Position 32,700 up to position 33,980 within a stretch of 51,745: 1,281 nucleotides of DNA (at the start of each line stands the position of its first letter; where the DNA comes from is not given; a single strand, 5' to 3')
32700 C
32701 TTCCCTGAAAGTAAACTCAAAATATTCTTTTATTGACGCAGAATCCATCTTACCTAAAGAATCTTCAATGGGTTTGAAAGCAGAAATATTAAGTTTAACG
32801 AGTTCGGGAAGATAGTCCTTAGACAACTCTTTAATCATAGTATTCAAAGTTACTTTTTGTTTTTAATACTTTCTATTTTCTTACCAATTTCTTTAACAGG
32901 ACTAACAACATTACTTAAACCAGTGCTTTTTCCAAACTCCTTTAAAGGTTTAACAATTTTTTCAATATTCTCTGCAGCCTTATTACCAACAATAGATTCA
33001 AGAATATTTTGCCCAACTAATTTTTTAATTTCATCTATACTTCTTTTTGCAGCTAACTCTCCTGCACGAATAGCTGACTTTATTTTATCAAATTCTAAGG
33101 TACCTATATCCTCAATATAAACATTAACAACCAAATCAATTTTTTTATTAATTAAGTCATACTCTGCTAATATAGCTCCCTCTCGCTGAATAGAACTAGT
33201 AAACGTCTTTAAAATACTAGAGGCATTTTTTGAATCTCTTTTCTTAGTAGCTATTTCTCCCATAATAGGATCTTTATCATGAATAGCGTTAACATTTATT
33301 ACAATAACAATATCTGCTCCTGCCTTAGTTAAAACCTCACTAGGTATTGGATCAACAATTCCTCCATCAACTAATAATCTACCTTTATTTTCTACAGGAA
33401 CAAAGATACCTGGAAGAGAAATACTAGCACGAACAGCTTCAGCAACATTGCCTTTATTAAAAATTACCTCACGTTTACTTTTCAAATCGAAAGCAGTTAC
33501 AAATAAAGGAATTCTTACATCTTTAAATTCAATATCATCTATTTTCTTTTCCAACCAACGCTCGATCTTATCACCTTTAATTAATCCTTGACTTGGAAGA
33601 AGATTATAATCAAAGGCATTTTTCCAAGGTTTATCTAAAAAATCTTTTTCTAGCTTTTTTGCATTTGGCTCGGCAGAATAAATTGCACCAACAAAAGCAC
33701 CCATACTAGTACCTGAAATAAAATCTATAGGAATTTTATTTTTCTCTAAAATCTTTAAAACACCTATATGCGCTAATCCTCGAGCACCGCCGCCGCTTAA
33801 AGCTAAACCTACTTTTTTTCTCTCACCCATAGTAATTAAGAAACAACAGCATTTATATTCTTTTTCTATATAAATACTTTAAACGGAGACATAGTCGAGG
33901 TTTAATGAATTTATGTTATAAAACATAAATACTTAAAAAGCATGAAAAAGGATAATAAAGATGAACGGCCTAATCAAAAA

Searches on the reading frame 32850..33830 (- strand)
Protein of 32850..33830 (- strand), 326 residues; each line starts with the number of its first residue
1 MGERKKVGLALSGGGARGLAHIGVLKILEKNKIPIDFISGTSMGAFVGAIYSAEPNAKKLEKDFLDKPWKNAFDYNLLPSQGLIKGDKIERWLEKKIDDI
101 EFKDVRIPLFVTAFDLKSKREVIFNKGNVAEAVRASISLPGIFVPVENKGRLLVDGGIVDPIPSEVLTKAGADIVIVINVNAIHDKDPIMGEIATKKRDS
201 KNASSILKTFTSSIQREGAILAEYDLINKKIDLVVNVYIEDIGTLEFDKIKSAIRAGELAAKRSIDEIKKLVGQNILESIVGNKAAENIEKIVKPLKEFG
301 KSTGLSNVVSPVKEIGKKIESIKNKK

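Call 6: search_protein_families(library=pfam, proteins=[window:32850-33830:-], max_evalue=0.01)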
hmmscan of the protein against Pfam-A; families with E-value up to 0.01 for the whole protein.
window:32850-33830:- (326 aa): 1 family
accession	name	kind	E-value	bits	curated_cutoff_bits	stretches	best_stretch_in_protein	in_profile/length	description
PF01734.28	Patatin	-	4.8e-34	118.7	27.7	1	9-166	1-189/191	Patatin-like phospholipase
